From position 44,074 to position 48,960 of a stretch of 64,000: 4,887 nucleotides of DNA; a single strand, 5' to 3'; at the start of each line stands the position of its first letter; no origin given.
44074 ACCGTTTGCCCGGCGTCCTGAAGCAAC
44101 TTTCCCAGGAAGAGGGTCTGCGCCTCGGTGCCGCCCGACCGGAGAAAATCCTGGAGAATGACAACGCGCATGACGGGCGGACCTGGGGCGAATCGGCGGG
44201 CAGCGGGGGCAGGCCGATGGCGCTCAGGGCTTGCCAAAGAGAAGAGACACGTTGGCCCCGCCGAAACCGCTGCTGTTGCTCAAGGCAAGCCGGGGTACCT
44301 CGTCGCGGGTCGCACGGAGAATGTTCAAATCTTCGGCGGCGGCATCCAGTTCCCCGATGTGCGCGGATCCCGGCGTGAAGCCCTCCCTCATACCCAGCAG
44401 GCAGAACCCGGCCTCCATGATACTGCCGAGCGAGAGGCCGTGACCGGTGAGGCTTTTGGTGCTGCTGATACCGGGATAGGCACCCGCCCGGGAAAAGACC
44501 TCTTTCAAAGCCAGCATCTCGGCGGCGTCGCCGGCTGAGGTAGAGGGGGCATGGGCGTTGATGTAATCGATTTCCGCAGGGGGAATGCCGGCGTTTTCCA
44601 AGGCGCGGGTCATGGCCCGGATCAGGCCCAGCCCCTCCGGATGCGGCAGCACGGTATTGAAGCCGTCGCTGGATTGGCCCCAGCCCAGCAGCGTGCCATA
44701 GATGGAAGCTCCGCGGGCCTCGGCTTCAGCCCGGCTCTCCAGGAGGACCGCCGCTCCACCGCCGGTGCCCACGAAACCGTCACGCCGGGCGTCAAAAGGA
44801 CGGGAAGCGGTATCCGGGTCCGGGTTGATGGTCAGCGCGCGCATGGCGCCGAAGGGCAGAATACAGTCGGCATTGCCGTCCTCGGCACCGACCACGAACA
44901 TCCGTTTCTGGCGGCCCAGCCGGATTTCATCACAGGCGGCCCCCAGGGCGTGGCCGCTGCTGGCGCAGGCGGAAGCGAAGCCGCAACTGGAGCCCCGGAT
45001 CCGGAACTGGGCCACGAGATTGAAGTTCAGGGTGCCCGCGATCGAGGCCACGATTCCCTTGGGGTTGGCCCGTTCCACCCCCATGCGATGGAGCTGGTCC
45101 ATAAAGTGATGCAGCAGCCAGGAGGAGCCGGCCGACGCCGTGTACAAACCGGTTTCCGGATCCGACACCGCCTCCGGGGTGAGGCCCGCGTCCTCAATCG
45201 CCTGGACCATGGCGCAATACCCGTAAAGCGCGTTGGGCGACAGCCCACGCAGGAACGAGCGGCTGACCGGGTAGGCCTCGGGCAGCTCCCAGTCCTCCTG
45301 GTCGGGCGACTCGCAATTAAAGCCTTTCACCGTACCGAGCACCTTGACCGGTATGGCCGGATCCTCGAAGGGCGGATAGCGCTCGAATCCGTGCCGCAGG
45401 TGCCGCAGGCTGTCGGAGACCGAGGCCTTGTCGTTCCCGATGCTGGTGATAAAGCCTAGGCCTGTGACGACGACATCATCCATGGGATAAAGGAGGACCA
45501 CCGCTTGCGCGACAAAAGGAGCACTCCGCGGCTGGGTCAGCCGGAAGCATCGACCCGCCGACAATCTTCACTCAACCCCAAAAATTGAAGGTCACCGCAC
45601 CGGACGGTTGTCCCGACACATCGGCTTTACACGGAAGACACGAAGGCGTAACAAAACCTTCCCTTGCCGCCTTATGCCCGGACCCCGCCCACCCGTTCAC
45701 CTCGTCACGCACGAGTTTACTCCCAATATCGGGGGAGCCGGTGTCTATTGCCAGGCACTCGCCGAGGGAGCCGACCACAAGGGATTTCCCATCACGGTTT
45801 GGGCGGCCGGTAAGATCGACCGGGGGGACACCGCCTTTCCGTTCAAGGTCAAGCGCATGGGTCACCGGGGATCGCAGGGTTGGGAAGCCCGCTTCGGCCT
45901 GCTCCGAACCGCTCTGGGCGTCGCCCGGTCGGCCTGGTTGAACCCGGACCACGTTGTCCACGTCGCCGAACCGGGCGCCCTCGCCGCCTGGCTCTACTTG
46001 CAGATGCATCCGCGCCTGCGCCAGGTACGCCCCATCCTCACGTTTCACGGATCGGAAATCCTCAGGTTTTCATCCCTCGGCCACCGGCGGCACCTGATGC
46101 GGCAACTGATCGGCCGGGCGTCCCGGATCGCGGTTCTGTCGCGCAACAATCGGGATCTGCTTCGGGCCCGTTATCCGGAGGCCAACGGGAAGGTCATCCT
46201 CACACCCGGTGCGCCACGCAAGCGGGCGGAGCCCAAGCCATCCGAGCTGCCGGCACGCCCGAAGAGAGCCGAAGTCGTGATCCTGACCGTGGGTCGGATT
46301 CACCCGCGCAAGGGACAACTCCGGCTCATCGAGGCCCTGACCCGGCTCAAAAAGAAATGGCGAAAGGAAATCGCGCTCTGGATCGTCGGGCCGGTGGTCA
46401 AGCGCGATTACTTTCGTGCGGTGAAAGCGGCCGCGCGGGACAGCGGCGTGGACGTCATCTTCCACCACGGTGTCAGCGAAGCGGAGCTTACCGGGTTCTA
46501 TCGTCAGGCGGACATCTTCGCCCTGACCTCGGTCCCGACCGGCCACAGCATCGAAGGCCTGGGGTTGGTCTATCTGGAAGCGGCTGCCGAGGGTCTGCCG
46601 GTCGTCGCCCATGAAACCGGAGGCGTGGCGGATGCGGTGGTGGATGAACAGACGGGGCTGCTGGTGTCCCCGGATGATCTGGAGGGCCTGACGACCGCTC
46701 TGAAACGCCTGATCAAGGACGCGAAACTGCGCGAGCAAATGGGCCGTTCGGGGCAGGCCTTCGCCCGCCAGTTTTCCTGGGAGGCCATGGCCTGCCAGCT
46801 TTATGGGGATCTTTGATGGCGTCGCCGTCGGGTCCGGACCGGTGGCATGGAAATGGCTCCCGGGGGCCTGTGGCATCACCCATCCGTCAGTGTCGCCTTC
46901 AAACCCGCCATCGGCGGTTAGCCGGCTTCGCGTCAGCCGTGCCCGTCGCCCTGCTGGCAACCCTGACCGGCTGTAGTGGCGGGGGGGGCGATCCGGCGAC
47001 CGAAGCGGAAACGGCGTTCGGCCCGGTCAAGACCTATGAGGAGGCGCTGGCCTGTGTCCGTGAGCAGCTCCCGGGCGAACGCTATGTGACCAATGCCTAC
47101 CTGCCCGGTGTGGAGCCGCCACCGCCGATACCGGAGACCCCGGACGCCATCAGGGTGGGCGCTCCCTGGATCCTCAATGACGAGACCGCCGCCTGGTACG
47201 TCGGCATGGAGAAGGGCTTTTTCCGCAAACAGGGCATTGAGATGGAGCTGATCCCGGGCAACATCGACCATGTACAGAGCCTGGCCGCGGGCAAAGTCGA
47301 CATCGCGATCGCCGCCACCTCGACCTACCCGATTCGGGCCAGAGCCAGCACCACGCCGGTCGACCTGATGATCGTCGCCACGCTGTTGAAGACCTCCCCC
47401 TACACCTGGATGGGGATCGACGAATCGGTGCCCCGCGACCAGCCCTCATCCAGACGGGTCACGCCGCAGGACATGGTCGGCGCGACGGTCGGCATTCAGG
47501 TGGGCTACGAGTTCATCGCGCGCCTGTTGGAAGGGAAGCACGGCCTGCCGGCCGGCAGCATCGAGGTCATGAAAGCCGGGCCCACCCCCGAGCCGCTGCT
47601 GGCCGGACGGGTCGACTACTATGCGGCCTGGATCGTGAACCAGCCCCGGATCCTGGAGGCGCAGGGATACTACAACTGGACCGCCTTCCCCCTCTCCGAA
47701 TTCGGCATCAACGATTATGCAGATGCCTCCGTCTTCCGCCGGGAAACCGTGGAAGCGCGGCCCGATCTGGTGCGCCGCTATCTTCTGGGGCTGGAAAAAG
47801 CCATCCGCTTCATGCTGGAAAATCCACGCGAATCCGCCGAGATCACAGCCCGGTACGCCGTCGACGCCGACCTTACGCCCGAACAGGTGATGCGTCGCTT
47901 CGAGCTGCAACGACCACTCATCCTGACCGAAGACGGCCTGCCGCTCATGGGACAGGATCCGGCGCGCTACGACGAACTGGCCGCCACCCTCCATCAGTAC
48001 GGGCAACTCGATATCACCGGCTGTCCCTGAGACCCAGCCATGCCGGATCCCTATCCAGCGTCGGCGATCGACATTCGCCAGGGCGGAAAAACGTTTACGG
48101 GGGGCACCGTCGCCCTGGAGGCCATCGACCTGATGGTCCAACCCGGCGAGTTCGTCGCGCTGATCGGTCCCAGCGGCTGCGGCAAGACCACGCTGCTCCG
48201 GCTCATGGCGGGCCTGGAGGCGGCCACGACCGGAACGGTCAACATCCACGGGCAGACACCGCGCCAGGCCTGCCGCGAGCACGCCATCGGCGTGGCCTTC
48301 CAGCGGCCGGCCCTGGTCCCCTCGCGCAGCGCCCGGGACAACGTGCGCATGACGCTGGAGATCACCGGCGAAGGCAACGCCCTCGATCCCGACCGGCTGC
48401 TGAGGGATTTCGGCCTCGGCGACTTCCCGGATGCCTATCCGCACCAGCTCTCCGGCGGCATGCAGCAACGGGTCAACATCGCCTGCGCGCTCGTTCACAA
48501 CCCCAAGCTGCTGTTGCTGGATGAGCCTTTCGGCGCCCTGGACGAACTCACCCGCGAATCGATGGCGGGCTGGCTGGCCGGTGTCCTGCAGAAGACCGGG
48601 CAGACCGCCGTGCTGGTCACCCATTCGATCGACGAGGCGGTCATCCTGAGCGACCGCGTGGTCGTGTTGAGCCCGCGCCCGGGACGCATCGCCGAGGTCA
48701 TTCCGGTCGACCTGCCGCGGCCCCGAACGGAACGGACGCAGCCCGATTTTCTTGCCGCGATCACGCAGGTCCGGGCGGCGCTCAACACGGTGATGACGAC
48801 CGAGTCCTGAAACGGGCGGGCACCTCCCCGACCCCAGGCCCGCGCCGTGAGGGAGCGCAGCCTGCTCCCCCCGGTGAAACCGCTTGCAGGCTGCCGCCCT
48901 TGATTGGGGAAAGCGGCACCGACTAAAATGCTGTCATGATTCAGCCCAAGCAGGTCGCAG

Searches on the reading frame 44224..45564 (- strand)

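Call 27: search_protein_families(library=pfam, proteins=[window:44224-45564:-], max_evalue=0.00001)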
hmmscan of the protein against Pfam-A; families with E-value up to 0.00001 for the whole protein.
window:44224-45564:- (446 aa): 2 families
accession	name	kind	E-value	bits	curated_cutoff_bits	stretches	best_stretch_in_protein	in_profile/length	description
PF00109.32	ketoacyl-synt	-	3e-32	112.6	20.8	1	29-281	2-252/252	Beta-ketoacyl synthase, N-terminal domain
PF02801.28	Ketoacyl-synt_C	-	4.2e-28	98.2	20.8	1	289-403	1-118/119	Beta-ketoacyl synthase, C-terminal domain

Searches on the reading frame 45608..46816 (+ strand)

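Call 27: search_protein_families(library=pfam, proteins=[window:45608-46816:+], max_evalue=0.00001)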
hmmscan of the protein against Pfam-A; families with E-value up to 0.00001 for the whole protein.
window:45608-46816:+ (402 aa): 6 families
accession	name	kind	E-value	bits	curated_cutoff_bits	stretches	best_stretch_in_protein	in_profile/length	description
PF00534.26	Glycos_transf_1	-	2.8e-32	112.1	26.4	1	222-383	15-170/172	Glycosyl transferases group 1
PF13692.12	Glyco_trans_1_4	-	2e-28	99.9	27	1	223-371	2-142/142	Glycosyl transferases group 1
PF20706.3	GT4-conflict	-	9.5e-13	48.3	26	1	160-397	136-384/385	Family 4 Glycosyltransferase in conflict systems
PF13439.12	Glyco_transf_4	-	2.2e-10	41.3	28.5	1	41-197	1-160/170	Glycosyltransferase Family 4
PF13579.12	Glyco_trans_4_4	-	5e-07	30.6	29.7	1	42-193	1-150/158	Glycosyl transferase 4-like domain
PF13524.12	Glyco_trans_1_2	-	1.6e-06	28.6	25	1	241-395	6-139/144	Glycosyl transferase-like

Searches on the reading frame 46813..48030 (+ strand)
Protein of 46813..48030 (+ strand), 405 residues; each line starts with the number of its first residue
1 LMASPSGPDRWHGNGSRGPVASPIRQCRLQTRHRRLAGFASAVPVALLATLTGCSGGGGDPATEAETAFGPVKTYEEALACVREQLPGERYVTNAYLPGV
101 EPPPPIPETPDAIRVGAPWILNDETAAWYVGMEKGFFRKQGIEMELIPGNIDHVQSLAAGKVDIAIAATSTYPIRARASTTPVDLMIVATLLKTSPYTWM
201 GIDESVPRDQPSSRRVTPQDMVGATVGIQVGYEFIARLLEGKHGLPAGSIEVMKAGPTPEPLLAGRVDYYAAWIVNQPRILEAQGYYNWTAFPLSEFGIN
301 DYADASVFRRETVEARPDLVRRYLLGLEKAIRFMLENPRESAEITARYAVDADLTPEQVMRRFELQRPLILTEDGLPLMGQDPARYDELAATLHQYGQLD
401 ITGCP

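Call 54: search_protein_families(library=pfam, proteins=[window:46813-48030:+], max_evalue=0.00001)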
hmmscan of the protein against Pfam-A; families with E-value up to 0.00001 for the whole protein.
window:46813-48030:+ (405 aa): 1 family
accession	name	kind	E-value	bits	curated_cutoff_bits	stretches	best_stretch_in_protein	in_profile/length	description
PF09084.16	NMT1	-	8.6e-23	81.8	20.5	1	124-340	3-215/216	NMT1/THI5 like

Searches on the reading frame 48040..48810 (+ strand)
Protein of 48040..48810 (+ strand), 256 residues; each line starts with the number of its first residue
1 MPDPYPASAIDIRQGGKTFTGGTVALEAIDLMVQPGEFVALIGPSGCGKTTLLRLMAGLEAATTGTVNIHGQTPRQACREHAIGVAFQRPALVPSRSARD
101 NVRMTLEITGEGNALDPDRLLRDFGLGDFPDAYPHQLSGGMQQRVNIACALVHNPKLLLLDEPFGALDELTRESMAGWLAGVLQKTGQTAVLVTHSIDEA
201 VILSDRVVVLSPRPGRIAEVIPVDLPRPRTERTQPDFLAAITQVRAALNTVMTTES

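Call 20: find_encoding_contigs(protein=window:48040-48810:+, flank=10000, max_places=10)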
Protein window:48040-48810:+ (256 aa): no gene with exactly this product is on record in the collection.

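Call 54: search_protein_families(library=pfam, proteins=[window:48040-48810:+], max_evalue=0.00001)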
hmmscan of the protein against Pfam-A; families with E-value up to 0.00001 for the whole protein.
window:48040-48810:+ (256 aa): 2 families
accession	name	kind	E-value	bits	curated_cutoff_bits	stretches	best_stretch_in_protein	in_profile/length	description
PF00005.33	ABC_tran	-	8e-33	114.4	25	1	26-164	1-136/137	ABC transporter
PF13304.12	AAA_21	-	6.5e-07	30.1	27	0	38-73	1-46/304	AAA domain, putative AbiEii toxin, Type IV TA system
